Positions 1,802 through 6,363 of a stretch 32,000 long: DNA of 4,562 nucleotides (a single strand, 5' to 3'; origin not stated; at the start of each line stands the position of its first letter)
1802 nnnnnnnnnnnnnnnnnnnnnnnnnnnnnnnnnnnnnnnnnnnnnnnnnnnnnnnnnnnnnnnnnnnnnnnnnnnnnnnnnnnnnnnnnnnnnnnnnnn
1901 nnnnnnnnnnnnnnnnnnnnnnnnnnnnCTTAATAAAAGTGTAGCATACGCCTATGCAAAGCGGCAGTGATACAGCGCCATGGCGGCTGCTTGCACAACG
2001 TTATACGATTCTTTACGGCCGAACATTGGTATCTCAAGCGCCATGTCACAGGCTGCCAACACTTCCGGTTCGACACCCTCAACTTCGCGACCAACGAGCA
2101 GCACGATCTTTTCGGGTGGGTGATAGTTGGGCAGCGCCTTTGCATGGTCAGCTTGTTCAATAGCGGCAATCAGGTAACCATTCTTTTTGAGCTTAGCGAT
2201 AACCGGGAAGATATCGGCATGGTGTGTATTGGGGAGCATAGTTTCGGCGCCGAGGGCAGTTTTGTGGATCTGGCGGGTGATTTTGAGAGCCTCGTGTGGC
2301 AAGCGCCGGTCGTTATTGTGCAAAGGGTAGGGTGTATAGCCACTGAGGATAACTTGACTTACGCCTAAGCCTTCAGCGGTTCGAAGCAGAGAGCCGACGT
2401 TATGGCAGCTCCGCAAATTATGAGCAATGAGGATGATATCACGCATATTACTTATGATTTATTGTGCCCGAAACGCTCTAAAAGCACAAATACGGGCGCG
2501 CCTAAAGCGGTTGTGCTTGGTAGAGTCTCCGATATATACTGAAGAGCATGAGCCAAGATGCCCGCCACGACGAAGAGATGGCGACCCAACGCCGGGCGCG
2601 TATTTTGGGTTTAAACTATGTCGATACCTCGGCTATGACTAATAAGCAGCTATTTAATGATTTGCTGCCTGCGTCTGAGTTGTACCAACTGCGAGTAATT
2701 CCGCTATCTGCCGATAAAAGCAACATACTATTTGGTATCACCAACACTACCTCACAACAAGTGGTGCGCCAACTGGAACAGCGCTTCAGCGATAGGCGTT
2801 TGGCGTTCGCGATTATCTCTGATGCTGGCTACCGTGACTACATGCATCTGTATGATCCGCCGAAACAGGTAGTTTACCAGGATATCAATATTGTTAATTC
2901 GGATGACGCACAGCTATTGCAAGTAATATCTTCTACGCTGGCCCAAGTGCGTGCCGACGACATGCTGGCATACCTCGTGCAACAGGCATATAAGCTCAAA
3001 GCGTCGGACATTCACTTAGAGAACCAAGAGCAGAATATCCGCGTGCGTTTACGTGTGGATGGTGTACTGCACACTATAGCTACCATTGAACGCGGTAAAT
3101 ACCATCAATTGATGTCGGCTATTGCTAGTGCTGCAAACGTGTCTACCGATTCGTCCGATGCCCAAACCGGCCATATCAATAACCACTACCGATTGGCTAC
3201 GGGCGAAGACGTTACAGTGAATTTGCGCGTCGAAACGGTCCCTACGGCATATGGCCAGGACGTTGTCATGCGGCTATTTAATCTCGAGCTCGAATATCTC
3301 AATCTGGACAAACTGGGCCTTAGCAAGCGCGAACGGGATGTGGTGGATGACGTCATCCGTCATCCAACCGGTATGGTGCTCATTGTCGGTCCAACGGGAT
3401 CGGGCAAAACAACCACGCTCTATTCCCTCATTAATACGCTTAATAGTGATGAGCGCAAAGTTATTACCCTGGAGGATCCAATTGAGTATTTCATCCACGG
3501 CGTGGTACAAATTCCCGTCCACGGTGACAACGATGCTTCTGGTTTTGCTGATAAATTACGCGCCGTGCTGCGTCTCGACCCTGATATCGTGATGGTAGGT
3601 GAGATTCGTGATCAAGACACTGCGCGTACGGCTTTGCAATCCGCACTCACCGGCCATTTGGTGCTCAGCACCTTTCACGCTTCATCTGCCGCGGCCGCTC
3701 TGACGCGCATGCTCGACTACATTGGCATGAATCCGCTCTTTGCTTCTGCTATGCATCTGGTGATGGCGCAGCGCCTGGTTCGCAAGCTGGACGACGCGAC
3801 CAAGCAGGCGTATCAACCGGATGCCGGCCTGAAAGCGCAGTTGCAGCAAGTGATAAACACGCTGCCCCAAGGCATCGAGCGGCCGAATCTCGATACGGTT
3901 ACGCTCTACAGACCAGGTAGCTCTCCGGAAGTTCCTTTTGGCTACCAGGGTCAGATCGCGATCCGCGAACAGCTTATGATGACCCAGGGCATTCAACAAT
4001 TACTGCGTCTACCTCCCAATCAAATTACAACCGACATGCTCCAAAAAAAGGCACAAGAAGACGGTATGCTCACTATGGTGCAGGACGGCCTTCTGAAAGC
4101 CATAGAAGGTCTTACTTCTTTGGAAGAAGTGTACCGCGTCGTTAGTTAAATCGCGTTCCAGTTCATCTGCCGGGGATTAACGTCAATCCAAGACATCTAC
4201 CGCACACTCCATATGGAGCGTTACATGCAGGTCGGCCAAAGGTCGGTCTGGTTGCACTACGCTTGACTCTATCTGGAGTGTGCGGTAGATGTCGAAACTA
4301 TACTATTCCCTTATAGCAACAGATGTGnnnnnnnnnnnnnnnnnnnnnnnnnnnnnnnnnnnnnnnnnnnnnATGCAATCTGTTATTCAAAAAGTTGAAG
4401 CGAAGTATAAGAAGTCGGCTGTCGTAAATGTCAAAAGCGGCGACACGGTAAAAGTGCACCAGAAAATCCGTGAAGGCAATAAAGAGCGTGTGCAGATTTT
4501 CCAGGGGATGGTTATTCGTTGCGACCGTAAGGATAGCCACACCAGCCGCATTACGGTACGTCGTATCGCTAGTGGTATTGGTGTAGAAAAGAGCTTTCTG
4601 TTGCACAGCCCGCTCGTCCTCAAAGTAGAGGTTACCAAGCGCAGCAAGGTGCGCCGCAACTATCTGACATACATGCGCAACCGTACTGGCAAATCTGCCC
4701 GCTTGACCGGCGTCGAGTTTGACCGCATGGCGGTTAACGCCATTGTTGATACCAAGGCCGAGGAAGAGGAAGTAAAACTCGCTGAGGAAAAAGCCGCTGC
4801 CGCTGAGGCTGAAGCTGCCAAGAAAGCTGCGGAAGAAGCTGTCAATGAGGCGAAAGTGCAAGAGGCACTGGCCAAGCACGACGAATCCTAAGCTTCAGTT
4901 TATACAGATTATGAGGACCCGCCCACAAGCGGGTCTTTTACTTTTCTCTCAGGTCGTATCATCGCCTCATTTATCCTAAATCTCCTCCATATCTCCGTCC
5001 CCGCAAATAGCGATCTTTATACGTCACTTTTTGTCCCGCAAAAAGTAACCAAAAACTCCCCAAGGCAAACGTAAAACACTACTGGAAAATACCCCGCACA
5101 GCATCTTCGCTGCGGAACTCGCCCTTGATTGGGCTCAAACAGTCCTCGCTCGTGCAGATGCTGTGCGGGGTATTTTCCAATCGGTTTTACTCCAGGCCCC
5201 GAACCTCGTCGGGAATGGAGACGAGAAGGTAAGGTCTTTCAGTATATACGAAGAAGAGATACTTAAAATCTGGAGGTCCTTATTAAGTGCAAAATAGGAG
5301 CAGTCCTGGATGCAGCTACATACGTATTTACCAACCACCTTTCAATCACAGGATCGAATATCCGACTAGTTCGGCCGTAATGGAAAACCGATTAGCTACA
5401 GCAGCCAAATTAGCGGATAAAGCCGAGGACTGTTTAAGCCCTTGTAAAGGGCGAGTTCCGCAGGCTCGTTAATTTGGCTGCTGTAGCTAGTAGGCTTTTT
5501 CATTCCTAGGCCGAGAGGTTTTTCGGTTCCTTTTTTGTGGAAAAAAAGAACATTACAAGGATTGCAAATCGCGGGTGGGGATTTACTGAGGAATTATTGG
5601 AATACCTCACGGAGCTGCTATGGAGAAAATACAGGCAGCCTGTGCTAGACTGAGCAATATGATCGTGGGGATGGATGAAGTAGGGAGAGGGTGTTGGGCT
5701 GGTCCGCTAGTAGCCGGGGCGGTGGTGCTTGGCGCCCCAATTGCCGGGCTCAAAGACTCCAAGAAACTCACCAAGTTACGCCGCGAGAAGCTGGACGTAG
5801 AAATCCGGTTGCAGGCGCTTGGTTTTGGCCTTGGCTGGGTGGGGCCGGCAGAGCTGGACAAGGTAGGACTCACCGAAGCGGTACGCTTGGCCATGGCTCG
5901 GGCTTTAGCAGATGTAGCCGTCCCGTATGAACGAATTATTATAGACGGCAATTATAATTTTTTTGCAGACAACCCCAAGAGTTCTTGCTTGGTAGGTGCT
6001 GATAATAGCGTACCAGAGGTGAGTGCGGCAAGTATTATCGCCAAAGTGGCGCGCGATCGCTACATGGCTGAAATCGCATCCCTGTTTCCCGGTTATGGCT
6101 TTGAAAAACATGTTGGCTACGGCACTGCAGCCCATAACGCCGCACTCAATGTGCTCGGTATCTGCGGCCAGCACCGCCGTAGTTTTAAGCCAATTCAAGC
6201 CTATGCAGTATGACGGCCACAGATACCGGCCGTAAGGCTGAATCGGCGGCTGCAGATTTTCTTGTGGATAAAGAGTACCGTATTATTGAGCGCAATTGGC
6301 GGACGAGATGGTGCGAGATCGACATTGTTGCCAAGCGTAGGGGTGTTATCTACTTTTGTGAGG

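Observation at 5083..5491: Two inverted family B hairpin-apex elements flank a third long hairpin: a triple-hairpin block of about 410 nt in a 728-nt gene-free gap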

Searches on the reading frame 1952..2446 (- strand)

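Call 96: search_protein_families(library=pfam, proteins=[window:1952-2446:-], max_evalue=0.001)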
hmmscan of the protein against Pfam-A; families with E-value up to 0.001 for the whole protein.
window:1952-2446:- (164 aa): 1 family
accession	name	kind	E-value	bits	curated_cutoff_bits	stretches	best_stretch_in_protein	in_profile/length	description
PF00588.24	SpoU_methylase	-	3.1e-28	99.1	29.7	1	4-159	2-142/142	SpoU rRNA Methylase family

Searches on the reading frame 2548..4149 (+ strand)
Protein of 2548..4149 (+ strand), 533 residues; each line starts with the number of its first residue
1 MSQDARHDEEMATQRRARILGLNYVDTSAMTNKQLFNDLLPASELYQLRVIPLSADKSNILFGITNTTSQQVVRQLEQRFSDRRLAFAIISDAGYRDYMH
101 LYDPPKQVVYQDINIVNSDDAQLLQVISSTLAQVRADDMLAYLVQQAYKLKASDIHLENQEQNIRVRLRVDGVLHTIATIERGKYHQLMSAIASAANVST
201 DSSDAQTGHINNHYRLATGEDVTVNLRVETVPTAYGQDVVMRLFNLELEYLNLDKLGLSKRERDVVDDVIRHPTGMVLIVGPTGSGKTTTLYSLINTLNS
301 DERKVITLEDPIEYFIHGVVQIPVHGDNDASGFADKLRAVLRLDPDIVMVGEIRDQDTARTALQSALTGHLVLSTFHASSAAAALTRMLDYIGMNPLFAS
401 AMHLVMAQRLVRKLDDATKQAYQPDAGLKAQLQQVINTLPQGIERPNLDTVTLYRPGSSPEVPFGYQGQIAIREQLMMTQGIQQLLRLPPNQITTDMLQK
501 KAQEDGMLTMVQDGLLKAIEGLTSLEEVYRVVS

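Call 96: search_protein_families(library=pfam, proteins=[window:2548-4149:+], max_evalue=0.001)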
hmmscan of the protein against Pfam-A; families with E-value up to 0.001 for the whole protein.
window:2548-4149:+ (533 aa): 10 families
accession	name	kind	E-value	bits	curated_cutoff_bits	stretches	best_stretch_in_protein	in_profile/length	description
PF00437.27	T2SSE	-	1.6e-90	303.9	24.9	1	140-530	12-370/370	Type II/IV secretion system protein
PF13401.12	AAA_22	-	4.7e-06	27.4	27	1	273-311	4-33/130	AAA domain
PF13191.12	AAA_16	-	4.9e-05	24.3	32.6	1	264-389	14-124/167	AAA ATPase domain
PF20720.3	nSTAND3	-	9e-05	22.7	27.2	1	274-312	17-55/155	Novel STAND NTPase 3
PF13604.12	AAA_30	-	0.00022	21.4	27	1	258-307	2-51/191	AAA domain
PF25199.1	nSTAND_NTPase5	-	0.0003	21.1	34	1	272-314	39-82/145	Novel STAND NTPase 5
PF00910.28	RNA_helicase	-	0.00032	21.6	21.5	0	277-319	1-47/105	RNA helicase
PF04851.21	ResIII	-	0.00044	20.6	22.5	0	274-308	23-59/164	Type III restriction enzyme, res subunit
PF01580.24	FtsK_SpoIIIE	-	0.00082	19.3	24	0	263-297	29-62/221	FtsK/SpoIIIE family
PF12775.13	AAA_7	-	0.00086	19.3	25.8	0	276-307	35-66/181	P-loop containing dynein motor region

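Call 100: find_encoding_contigs(protein=window:2548-4149:+, flank=4000, max_places=6)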
Protein window:2548-4149:+ (533 aa): 3 contigs read that carry it; 1 place shown.
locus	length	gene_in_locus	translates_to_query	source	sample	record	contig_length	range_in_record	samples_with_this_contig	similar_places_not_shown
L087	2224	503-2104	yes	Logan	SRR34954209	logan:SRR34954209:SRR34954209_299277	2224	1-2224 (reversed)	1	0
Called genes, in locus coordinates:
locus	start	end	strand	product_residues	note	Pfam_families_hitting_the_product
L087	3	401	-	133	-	?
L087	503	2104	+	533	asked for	PF13401:AAA_22 (faint), PF00437:T2SSE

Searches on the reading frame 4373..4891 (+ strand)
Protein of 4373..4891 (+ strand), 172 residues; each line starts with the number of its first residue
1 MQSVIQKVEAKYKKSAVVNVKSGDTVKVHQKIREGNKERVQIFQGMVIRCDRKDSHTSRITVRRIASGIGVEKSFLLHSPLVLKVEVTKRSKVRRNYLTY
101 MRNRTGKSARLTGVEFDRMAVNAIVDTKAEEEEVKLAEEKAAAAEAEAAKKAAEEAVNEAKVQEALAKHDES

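Call 42: find_encoding_contigs(protein=window:4373-4891:+, flank=6000, max_places=10)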
Protein window:4373-4891:+ (172 aa): no gene with exactly this product is on record in the collection.

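Call 96: search_protein_families(library=pfam, proteins=[window:4373-4891:+], max_evalue=0.001)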
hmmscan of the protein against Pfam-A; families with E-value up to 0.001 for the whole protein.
window:4373-4891:+ (172 aa): 1 family
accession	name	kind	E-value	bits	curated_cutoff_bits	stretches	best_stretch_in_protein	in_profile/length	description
PF01245.26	Ribosomal_L19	-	4.6e-35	120.4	22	1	4-111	2-108/111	Ribosomal protein L19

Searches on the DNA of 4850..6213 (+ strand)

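Call 17: search_rna_families(source=window, start=4850, end=5650, threshold=evalue, max_evalue=10)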
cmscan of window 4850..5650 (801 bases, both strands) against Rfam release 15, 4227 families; matches with E-value up to 10: 7.
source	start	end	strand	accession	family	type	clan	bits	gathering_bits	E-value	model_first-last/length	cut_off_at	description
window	4884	4945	+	RF02064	STnc370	Gene; sRNA;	-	22.5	54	2.7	1-71/71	no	Enterobacterial sRNA STnc370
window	5520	5630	-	RF02908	rli30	Gene; antisense;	-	19.4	41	0.67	1-116/116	no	Listeria sRNA rli30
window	5390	5485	-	RF01016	mir-584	Gene; miRNA;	-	17.3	80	1.7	1-97/97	no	mir-584 microRNA precursor family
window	5004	5174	-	RF00171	Tombus_5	Cis-reg;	-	17.2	43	0.86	1-166/166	no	Tombusvirus 5' UTR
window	5091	5171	-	RF04125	MIR9408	Gene; miRNA;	-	16.1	90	4.4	1-117/117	no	MIR9408 microRNA precursor family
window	5530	5550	+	RF00180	REN-SRE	Cis-reg;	-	15.3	41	0.63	1-21/37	no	Renin stability regulatory element (REN-SRE)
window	5343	5499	+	RF01396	isrN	Gene; sRNA;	-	12.1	44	5.3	1-143/143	no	isrN Hfq binding RNA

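Call 84: search_with_rna_model(model_id=R1, sources=[L003, L004, L005, L006, L007, L008, L009, L010, L011, L012, L013, L015, L016, L017, L018, L019, L020, L021, L022, L023, L024, L025, L026, L027, L028, L029, L030, L031, L032, L033, L034, L035, L036, L037, L038, L039, L040, L041, L042, L043, L044, L045, L046, L047, L048, L049, L050, L051, L052, L053, L054, L055, L056, L057, L058, L059, L060, L061, L062, L063, L064, L065, L066, L067, L068, L069, L070, L071, L072, L073, L074, L075, L076, L077, L078, L079, L080, L081, L085], max_evalue=1)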
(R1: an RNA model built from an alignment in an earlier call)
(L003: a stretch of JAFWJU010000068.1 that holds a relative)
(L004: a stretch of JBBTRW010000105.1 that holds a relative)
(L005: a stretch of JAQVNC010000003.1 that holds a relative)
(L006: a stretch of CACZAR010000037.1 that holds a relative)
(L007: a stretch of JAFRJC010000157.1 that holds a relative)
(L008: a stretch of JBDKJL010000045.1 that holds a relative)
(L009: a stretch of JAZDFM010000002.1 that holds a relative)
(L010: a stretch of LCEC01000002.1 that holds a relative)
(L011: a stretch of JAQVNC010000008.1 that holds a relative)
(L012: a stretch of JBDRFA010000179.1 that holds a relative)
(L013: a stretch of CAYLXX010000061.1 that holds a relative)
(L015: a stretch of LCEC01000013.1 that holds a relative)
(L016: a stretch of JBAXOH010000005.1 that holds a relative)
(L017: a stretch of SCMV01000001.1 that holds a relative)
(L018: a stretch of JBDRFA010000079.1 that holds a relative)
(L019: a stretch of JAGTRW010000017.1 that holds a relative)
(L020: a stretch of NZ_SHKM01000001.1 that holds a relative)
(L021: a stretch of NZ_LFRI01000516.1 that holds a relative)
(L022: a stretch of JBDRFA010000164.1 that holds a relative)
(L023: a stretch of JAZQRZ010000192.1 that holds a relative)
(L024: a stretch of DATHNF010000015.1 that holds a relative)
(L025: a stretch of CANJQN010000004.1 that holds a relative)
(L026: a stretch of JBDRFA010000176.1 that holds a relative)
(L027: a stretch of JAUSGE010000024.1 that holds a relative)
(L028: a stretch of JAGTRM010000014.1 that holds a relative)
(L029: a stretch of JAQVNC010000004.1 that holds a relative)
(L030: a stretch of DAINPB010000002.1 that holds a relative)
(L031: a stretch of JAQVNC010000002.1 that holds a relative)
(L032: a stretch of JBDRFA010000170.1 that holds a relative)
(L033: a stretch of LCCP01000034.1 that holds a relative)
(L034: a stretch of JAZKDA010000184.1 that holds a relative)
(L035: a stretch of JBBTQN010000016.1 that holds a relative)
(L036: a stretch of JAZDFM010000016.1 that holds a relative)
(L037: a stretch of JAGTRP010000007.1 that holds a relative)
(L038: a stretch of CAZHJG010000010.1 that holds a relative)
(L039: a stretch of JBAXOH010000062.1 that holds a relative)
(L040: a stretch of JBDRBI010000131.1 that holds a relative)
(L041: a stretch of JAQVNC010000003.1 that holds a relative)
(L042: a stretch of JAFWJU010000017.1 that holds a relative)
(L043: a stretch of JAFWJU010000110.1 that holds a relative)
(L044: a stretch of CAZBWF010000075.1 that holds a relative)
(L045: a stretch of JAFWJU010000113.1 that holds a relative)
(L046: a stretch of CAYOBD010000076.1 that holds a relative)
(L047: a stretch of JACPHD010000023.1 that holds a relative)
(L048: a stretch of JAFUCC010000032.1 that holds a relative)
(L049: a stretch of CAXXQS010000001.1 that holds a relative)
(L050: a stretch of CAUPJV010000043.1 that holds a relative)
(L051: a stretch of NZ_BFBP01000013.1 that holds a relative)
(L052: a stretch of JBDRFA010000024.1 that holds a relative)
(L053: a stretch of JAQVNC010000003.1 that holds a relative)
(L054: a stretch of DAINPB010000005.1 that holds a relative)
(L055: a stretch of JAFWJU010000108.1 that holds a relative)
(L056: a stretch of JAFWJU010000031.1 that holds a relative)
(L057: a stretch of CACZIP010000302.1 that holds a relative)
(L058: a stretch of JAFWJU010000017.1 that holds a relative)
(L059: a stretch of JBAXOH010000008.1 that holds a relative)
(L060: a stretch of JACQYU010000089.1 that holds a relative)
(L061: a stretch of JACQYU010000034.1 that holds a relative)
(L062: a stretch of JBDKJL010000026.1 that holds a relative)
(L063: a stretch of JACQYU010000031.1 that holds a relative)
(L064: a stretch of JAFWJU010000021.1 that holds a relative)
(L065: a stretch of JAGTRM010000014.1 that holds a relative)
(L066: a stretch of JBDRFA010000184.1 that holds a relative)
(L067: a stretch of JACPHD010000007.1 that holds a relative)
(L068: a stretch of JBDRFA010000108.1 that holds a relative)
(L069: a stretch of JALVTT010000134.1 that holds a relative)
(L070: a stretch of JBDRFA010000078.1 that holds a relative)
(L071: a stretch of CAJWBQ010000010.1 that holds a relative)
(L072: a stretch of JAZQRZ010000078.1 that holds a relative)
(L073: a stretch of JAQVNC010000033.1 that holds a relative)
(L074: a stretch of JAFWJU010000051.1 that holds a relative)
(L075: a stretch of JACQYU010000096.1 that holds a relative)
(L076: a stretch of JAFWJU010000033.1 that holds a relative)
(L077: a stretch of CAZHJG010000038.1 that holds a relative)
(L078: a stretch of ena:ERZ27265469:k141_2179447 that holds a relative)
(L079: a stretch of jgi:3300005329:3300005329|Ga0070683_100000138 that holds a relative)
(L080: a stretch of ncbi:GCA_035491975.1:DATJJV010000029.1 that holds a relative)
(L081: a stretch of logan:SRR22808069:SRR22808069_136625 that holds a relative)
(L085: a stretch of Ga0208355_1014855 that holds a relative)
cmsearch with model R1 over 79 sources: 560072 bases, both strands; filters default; matches with E-value up to 1: 88.
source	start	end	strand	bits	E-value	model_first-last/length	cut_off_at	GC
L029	6110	6175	-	74.1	3.4e-20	1-64/64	no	0.45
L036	7514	7579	-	74.1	3.4e-20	1-64/64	no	0.45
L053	7910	7975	+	74.1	3.4e-20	1-64/64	no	0.45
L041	7867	7932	+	73.5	5.5e-20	1-64/64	no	0.47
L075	396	461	+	73.5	5.6e-20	1-64/64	no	0.45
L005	6367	6432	+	73.4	5.9e-20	1-64/64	no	0.52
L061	4128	4193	+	73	7.8e-20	1-64/64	no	0.47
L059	6518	6583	-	72.9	8.6e-20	1-64/64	no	0.48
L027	1823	1888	-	72.8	8.7e-20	1-64/64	no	0.47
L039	1551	1616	-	72.8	9.2e-20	1-64/64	no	0.48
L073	1667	1732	+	72.5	1.1e-19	1-64/64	no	0.53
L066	78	142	+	72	1.6e-19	1-64/64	no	0.62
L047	3341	3406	+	72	1.6e-19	1-64/64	no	0.52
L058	7609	7671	-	71.8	1.8e-19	1-64/64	no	0.68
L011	4535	4600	-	71.7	2e-19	1-64/64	no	0.5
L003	1221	1283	-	71.5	2.4e-19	1-64/64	no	0.68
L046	6103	6165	+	71.4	2.4e-19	1-64/64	no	0.68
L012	12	76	+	71.4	2.5e-19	1-64/64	no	0.62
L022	5419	5483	+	71.4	2.5e-19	1-64/64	no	0.62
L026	296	360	+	71.4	2.5e-19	1-64/64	no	0.62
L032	12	76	+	71.4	2.5e-19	1-64/64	no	0.62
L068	17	81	+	71.4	2.5e-19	1-64/64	no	0.62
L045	3406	3468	+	70.8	3.8e-19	1-64/64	no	0.67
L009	7207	7272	+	70.7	4e-19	1-64/64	no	0.48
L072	3205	3267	+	70.6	4.3e-19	1-64/64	no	0.67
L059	5087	5152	-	70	6.8e-19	1-64/64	no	0.44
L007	2634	2696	-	69.8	7.8e-19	1-64/64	no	0.68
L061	5731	5796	+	69.8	7.9e-19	1-64/64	no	0.42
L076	3528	3590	+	69.5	9.9e-19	1-64/64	no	0.71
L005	7117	7182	+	69.1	1.3e-18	1-64/64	no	0.52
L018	7227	7291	+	69.1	1.3e-18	1-64/64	no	0.65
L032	3557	3621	+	69.1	1.3e-18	1-64/64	no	0.65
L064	1000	1062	-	68.8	1.7e-18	1-64/64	no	0.62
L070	6261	6326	-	68.8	1.7e-18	1-64/64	no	0.62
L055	1641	1703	+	68.3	2.3e-18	1-64/64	no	0.67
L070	4192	4256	-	68.3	2.3e-18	1-64/64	no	0.66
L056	194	256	+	68.1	2.6e-18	1-64/64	no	0.67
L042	3443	3505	+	68.1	2.7e-18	1-64/64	no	0.68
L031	3273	3338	-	67.9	3.1e-18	1-64/64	no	0.44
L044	1860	1924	-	67.7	3.6e-18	1-64/64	no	0.6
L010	1883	1948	-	67.7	3.6e-18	1-64/64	no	0.55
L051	3119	3181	-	67.5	4.2e-18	1-64/64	no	0.73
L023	4538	4600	+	67.4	4.3e-18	1-64/64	no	0.65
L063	4270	4335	+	67.1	5.6e-18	1-64/64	no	0.47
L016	815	880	+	67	6.2e-18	1-64/64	no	0.48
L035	2947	3012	+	66.7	7.4e-18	1-64/64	no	0.59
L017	7399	7461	+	66.5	8.4e-18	1-64/64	no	0.65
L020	7064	7126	+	66.3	1e-17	1-64/64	no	0.75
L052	2254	2314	+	65.7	1.5e-17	1-60/64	3'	0.66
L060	475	540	+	65.5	1.7e-17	1-64/64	no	0.48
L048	1747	1809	+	65.4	1.9e-17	1-64/64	no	0.73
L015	5913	5978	+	65.4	1.9e-17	1-64/64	no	0.55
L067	1636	1701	+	65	2.5e-17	1-64/64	no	0.53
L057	2571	2628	+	65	2.5e-17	1-59/64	3'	0.67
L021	196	258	-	64.4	3.8e-17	1-64/64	no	0.65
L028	3686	3746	+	64.4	4e-17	1-64/64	no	0.66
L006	742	804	-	64.4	4e-17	1-64/64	no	0.63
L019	3481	3541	+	63.3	8.8e-17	1-64/64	no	0.72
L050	7459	7519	-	62.5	1.6e-16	1-64/64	no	0.67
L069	5783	5847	-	62.4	1.7e-16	1-64/64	no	0.65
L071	4371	4430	-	62.2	1.9e-16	1-64/64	no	0.63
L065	4518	4578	+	62.2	1.9e-16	1-64/64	no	0.69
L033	2366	2431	+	61.6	3e-16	1-64/64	no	0.47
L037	631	693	-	61.4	3.5e-16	1-64/64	no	0.75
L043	6995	7055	+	60.4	6.9e-16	1-64/64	no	0.64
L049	233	296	-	60.2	8.5e-16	1-64/64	no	0.7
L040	533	598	+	59.5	1.3e-15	1-64/64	no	0.59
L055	7005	7067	-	57.2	7.1e-15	1-64/64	no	0.63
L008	2455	2518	-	56.5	1.2e-14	1-64/64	no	0.69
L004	755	820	+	56.5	1.2e-14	1-64/64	no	0.58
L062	2789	2852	-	56.2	1.5e-14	1-64/64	no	0.7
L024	6194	6254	+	55.1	3.4e-14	1-64/64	no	0.56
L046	1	71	+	52.2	2.7e-13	3-64/64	5'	0.61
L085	202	264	+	51.7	3.8e-13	1-64/64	no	0.57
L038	79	138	-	51.3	5.2e-13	1-64/64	no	0.6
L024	1215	1280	+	50.5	9e-13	1-64/64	no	0.55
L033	5974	6028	+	50.5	9.2e-13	1-64/64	no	0.4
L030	3586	3645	-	50.2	1.1e-12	1-64/64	no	0.58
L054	7302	7361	-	50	1.3e-12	1-64/64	no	0.55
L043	1682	1744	-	48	5.8e-12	1-64/64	no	0.62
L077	4449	4509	+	47.8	6.3e-12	1-64/64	no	0.67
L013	1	55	-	47.8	6.5e-12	1-59/64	3'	0.55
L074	3910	3972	+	43.8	1.2e-10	1-64/64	no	0.73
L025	440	500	+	42.5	3e-10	1-64/64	no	0.7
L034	294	354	+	42.5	3e-10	1-64/64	no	0.7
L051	4168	4229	+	27.9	1.2e-05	1-64/64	no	0.66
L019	3296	3356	-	18.7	0.0091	1-64/64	no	0.74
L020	1808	1905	-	12.3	0.97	1-64/64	no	0.67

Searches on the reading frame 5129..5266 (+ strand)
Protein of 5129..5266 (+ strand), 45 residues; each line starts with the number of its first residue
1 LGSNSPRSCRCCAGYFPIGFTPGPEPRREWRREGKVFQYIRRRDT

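Call 95: search_protein_families(library=pfam, proteins=[window:5129-5266:+], max_evalue=1)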
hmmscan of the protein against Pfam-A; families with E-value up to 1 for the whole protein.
window:5129-5266:+ (45 aa): 0 families
